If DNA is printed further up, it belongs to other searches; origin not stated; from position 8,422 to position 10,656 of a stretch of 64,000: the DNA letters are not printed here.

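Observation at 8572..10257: ECF-transporter-like membrane module (S-like plus EcfT/CbiQ-like) fused to a THEP1/COG1618-type NTPase instead of an ABC ATPase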

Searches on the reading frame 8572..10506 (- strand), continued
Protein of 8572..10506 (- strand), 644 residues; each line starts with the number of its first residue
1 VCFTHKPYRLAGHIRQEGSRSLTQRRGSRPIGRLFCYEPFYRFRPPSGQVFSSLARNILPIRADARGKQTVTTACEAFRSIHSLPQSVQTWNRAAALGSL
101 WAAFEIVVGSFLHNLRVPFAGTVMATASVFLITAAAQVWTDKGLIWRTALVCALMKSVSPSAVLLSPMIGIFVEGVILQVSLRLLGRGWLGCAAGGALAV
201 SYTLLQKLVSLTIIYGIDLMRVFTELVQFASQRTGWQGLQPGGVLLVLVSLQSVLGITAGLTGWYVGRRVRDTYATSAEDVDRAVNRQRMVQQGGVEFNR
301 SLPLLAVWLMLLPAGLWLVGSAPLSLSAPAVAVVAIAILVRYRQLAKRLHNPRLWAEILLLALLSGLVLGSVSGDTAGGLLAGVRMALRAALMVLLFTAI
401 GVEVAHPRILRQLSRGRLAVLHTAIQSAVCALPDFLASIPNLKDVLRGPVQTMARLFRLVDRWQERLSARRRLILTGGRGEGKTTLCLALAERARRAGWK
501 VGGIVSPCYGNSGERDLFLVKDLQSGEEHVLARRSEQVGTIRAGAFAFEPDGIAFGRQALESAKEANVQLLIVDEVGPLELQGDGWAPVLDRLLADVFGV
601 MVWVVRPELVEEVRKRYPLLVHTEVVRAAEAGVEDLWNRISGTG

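Call 9: search_solved_structures(query=A1, max_evalue=10, show_alignments=2)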
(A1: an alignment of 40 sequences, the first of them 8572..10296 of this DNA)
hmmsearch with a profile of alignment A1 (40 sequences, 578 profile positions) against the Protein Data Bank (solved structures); distinct sequences matched with E-value up to 10: 228 (the best 60 are shown).
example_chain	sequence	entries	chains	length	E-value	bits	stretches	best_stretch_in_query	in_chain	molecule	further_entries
2i3b_A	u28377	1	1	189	4.9e-14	55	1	402-565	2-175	Human Cancer-Related NTPase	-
1ye8_A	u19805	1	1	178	7.9e-12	47.7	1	404-537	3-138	Hypothetical UPF0334 kinase-like protein AQ_1292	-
3cmu_A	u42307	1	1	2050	1.3e-08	37.1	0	403-434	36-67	Protein recA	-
3cmt_A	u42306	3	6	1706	4e-07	32.2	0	403-434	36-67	Protein recA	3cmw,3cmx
3cmv_A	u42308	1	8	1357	1.4e-05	27.1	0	403-434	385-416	Protein recA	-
5l3r_A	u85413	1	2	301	0.00013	23.9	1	391-431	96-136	Signal recognition particle 54 kDa protein, chloroplastic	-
3dm9_B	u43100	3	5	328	0.00076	21.4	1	378-433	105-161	Signal recognition particle receptor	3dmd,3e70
6c2u_A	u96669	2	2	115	0.0013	20.6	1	387-433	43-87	phosphate-loop protein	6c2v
6i27_A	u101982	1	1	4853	0.0022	19.9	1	385-429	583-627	Midasin,Midasin,Midasin,Midasin,Midasin,Midasin,Midasin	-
6i26_A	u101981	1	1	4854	0.0022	19.9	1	385-429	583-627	Midasin,Midasin,Midasin,Midasin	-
6hyp_A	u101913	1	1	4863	0.0022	19.9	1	385-429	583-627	Midasin,Midasin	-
5jcs_s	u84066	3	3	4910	0.0023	19.8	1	385-429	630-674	Midasin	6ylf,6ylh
3dm5_A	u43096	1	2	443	0.0035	19.2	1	398-445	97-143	Signal recognition 54 kDa protein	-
2v3c_C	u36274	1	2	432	0.0044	18.9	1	389-439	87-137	SIGNAL RECOGNITION 54 KDA PROTEIN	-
3ndb_B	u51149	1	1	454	0.0048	18.8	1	389-439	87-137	Signal recognition 54 kDa protein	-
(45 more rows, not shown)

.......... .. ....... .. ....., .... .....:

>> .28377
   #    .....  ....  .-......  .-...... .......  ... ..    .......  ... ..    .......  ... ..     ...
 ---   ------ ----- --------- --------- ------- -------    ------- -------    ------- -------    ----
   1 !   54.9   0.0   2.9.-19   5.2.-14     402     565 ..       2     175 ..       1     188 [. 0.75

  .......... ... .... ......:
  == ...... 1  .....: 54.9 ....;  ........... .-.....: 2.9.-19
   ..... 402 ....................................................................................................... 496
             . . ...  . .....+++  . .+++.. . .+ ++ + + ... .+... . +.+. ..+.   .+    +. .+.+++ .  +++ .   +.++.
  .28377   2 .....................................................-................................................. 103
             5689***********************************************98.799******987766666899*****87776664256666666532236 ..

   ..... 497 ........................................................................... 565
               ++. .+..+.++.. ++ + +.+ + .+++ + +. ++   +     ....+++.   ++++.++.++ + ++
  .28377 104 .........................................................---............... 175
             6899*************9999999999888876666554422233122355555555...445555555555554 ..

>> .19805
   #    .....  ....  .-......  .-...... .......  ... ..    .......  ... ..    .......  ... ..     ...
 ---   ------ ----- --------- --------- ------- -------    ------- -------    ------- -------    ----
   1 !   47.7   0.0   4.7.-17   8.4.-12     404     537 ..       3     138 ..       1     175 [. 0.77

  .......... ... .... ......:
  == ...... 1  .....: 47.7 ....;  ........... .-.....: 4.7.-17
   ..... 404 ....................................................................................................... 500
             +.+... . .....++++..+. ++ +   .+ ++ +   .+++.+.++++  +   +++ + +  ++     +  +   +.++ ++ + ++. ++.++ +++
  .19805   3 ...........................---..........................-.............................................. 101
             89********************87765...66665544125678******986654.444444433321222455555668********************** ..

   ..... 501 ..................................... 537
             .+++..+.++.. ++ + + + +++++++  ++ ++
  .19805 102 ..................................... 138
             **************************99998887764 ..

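Call 10: find_encoding_contigs(protein=P0006, flank=8000, max_places=2)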
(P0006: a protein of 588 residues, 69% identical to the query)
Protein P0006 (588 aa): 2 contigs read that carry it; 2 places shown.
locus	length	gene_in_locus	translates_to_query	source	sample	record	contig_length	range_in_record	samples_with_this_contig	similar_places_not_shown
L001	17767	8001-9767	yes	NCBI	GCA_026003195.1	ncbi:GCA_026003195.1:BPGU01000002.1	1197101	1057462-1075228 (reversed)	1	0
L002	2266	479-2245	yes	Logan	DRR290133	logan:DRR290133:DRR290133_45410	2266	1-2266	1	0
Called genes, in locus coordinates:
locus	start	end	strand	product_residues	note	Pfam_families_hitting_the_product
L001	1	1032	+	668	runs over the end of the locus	PF07715:Plug, PF00593:TonB_dep_Rec_b-barrel, PF14905:OMP_b-brl_3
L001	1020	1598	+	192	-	PF13689:DUF4154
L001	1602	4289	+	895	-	PF17152:CHASE8, PF00672:HAMP, PF00512:HisKA, PF02518:HATPase_c, PF00072:Response_reg, PF24896:Receiver_CRE1 (faint), PF00072:Response_reg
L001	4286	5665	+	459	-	PF00072:Response_reg, PF00989:PAS, PF08448:PAS_4, PF13188:PAS_8 (weak), PF13426:PAS_9, PF08447:PAS_3 (weak), PF00990:GGDEF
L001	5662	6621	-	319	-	PF02401:LYTB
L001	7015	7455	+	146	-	-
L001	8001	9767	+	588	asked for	PF13191:AAA_16 (faint), PF03266:NTPase_1, PF10649:DUF2478, PF13521:AAA_28 (weak)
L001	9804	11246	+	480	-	-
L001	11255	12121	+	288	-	PF01513:NAD_kinase, PF20143:NAD_kinase_C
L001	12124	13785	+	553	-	PF02463:SMC_N, PF13476:AAA_23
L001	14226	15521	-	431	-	PF03825:Nuc_H_symport, PF12832:MFS_1_like, PF07690:MFS_1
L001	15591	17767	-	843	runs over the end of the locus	PF00483:NTP_transferase, PF12804:NTP_transf_3, PF25084:LbH_EIF2B, PF00132:Hexapep (weak), PF25087:GMPPB_C, PF00132:Hexapep (weak), PF02878:PGM_PMM_I, PF02879:PGM_PMM_II, +2 more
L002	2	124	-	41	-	?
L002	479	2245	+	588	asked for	PF13191:AAA_16 (faint), PF03266:NTPase_1, PF10649:DUF2478, PF13521:AAA_28 (weak)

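Call 11: find_encoding_contigs(protein=P0031, flank=8000, max_places=2)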
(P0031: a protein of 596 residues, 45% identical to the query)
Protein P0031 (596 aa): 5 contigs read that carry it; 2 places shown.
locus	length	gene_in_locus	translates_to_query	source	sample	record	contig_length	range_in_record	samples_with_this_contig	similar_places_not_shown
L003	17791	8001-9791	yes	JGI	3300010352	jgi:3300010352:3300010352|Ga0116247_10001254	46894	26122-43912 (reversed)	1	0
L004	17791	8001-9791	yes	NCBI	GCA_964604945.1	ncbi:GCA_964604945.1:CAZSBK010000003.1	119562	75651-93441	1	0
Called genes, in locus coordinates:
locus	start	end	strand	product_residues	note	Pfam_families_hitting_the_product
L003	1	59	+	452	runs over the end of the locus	PF00072:Response_reg, PF00158:Sigma54_activat, PF14532:Sigma54_activ_2, PF07728:AAA_5 (weak), PF25601:AAA_lid_14, PF02954:HTH_8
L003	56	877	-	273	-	PF01597:GCV_H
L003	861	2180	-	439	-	PF03916:NrfD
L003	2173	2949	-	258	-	PF12797:Fer4_2 (weak), PF00037:Fer4 (faint), PF12837:Fer4_6 (faint), PF12838:Fer4_7 (weak), PF13183:Fer4_8 (faint), PF13247:Fer4_11, PF13187:Fer4_9 (weak), PF25160:LdpA_Fe-S-bd (weak), +3 more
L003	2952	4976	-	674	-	PF01568:Molydop_binding (weak)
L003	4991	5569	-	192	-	PF02085:Cytochrom_CIII (weak), PF14522:Cytochrome_C7 (faint)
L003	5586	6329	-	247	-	-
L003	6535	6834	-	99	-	-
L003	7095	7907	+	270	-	PF03544:TonB_C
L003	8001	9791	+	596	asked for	PF13191:AAA_16 (weak), PF03266:NTPase_1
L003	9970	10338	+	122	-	PF01502:PRA-CH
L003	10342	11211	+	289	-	PF01634:HisG, PF08029:HisG_C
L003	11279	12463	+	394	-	PF00815:Histidinol_dh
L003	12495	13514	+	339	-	PF00155:Aminotran_1_2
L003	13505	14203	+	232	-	PF00702:Hydrolase, PF13419:HAD_2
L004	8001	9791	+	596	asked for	PF13191:AAA_16 (weak), PF03266:NTPase_1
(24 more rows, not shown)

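Call 12: find_encoding_contigs(protein=P0079, flank=8000, max_places=2)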
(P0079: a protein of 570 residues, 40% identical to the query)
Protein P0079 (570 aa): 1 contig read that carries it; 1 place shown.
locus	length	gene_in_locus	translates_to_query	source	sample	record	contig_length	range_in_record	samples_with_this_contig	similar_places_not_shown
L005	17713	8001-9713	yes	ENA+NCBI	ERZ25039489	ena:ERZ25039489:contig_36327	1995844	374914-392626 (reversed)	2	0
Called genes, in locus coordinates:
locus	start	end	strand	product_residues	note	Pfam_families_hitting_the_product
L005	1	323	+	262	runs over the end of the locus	-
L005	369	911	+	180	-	PF04542:Sigma70_r2, PF22029:PhyR_sigma2 (faint)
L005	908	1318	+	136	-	-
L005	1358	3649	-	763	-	PF07715:Plug (faint), PF13620:CarboxypepD_reg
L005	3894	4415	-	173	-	PF13801:Metal_resist (weak), PF07813:LTXXQ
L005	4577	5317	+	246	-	PF00072:Response_reg, PF00486:Trans_reg_C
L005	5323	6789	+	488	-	PF00672:HAMP, PF00512:HisKA, PF02518:HATPase_c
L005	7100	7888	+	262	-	PF13847:Methyltransf_31 (weak), PF08241:Methyltransf_11 (weak), PF08242:Methyltransf_12 (weak), PF13649:Methyltransf_25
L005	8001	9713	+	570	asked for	PF03266:NTPase_1, PF10649:DUF2478 (weak)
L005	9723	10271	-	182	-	PF04972:BON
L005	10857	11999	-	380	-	PF01988:VIT1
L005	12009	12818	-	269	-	PF02535:Zip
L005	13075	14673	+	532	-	PF16177:ACAS_N, PF00501:AMP-binding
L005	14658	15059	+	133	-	PF13193:AMP-binding_C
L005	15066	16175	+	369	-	PF07396:Porin_O_P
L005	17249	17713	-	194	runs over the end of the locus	-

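Call 15: find_encoding_contigs(protein=P0106, flank=8000, max_places=2)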
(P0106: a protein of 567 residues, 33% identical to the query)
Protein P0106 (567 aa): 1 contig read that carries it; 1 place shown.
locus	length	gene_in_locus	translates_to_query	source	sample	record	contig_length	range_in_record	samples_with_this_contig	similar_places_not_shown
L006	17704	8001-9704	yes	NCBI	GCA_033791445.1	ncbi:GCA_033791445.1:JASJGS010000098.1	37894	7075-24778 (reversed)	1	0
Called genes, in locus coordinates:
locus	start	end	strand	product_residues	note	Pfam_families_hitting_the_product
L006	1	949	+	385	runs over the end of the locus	PF00596:Aldolase_II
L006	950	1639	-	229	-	PF00596:Aldolase_II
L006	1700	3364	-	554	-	PF00474:SSF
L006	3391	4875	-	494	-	PF02610:AraA_N, PF24856:AraA_central, PF11762:Arabinose_Iso_C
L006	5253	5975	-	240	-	PF03167:UDG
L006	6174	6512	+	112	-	PF17070:Thx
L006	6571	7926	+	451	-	PF12838:Fer4_7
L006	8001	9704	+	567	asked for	PF03266:NTPase_1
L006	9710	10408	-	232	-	PF03588:Leu_Phe_trans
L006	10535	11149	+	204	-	PF00857:Isochorismatase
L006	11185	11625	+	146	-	-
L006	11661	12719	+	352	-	PF01208:URO-D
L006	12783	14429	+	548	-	PF02838:Glyco_hydro_20b, PF14845:Glycohydro_20b2 (faint), PF00728:Glyco_hydro_20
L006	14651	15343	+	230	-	PF00072:Response_reg, PF04397:LytTR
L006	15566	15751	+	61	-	PF13240:Zn_Ribbon_1 (faint)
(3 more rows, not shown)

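Call 16: predict_structure(alignment_id=A1)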
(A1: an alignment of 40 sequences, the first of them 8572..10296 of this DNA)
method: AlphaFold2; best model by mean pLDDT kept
length: 574 residues; sequences in the alignment: 40
mean_pLDDT: 80.8   pTM: 0.72
mean pLDDT of the five models: 80.8, 80.8, 80.3, 79.1, 77.8
residues with pLDDT >= 90: 195; 70-90: 289; 50-70: 49; < 50: 41
segments of 3 or more residues with pLDDT < 50: 1-14, 89-93, 207-226
pLDDT, mean of each block of 10 residues (from residue 1): 32 56 90 82 74 92 94 93 73 66 95 95 96 86 78 79 76 85 96 94 59 36 48 87 83 92 92 75 76 76 82 80 79 71 66 74 76 82 87 72 89 94 92 91 81 96 76 85 95 88 92 89 73 93 84 87 88 55
secondary structure, 60 per line:
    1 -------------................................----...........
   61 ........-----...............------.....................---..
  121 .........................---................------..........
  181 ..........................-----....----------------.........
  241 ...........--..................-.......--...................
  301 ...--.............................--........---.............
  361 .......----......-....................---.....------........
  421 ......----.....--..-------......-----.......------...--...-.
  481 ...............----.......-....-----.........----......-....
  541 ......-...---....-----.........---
elements in order: H14-45 H50-68 H74-88 H95-115 H119-145 H149-164 H171-206 H212-215 H232-251 H254-271 H273-279 H282-303 H306-334 H337-344 H348-367 H372-377 H379-398 E402-406 H413-426 E431-435 E447-452 E458-464 E471-473 E476-478 H480-495 E500-506 H508-511 H517-525 E530-535 H537-546 E554-557 H563-571

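Call 18: fold_search(model_id=the predicted structure, library=pdb)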
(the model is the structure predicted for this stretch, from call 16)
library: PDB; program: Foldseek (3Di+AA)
matches with E <= 10: 897; with E <= 0.001: 1
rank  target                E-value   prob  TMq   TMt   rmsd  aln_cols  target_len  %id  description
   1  2i3b_MODEL_1_A        4.4e-05  1.00  0.26  0.69   4.2       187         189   22  Solution Structure of a Human Cancer-Related Nucleoside Triphosphatase (released 2007-03-13)
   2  2r8r_B                6.1e-03  1.00  0.17  0.41  10.7       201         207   17  Crystal structure of the N-terminal region (19..243) of sensor protein KdpD from Pseudomonas syringae pv. tomato str.  (released 2007-09-25)
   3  9pc9                  7.8e-03  0.75  0.15  0.17  19.9       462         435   13  Structure of Synaptic Vesicle Protein 2A Bound to UCB7361 (released 2025-09-10)
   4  8hvh                  8.5e-03  0.41  0.12  0.06  32.6       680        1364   13  Cryo-EM structure of ABC transporter ABCC3 (released 2023-06-07)
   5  2r8r_A                1.0e-02  1.00  0.17  0.39  10.4       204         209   17  Crystal structure of the N-terminal region (19..243) of sensor protein KdpD from Pseudomonas syringae pv. tomato str.  (released 2007-09-25)
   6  5mkk_A                1.1e-02  0.38  0.12  0.12  31.7       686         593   13  Crystal structure of the heterodimeric ABC transporter TmrAB, a homolog of the antigen translocation complex TAP (released 2017-01-18)
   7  8chb_A                1.2e-02  0.60  0.14  0.14  29.9       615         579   13  Inward-facing conformation of the ABC transporter BmrA C436S/A582C cross-linked mutant (released 2023-12-20)
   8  7shn_A                1.2e-02  0.51  0.13  0.13  33.8       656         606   12  Cryo-EM structure of oleoyl-CoA-bound human peroxisomal fatty acid transporter ABCD1 (released 2021-11-03)
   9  8vpb_A                1.7e-02  0.38  0.12  0.11  30.4       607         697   10  Cryo-EM structure of the ABC transporter PCAT1 bound with MgADP_Class_2 (released 2024-10-30)
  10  6pam_C                1.8e-02  0.41  0.12  0.11  28.3       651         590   11  Structure of a bacterial Atm1-family ABC transporter with MgADP bound (released 2020-06-24)
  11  6v9z_A                2.0e-02  0.47  0.15  0.13  32.5       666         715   11  Cryo-EM structure of PCAT1 bound to its CtA peptide substrate (released 2020-01-22)
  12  9okf                  2.0e-02  0.38  0.12  0.13  21.3       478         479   14  Cryo-EM structure of human SV2A in the apo state (released 2025-12-10)
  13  9okh                  2.2e-02  0.44  0.13  0.14  21.0       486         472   14  Cryo-EM structure of human SV2A in complex with UCBJ (released 2025-12-10)
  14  6pam_A                2.3e-02  0.47  0.14  0.14  28.1       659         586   13  Structure of a bacterial Atm1-family ABC transporter with MgADP bound (released 2020-06-24)
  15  4mrn_A                2.4e-02  0.33  0.12  0.11  28.4       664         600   13  Structure of a bacterial Atm1-family ABC transporter (released 2014-03-19)
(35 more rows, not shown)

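Call 47: find_encoding_contigs(protein=P0048, flank=6000, max_places=2)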
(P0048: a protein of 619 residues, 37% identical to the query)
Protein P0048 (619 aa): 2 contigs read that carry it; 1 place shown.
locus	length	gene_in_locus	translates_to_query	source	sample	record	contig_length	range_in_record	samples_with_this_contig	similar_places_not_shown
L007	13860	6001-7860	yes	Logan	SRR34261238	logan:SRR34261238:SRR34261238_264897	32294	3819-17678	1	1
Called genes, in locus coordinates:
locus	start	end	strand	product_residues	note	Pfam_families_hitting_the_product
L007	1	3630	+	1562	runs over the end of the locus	PF00501:AMP-binding, PF23562:AMP-binding_C_3, PF00583:Acetyltransf_1 (weak), PF13508:Acetyltransf_7 (weak), PF13673:Acetyltransf_10 (weak)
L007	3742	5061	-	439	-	PF00365:PFK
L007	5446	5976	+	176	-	PF01613:Flavin_Reduct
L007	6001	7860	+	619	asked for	PF03266:NTPase_1, PF10649:DUF2478 (weak)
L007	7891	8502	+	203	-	PF13085:Fer2_3 (weak), PF00111:Fer2, PF01799:Fer2_2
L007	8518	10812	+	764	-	PF01315:Ald_Xan_dh_C, PF02738:MoCoBD_1, PF20256:MoCoBD_2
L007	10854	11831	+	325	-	PF00941:FAD_binding_5, PF03450:CO_deh_flav_C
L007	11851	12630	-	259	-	PF02625:XdhC_CoxI, PF13478:XdhC_C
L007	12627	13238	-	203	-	PF01128:IspD (faint), PF12804:NTP_transf_3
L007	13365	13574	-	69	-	PF03459:TOBE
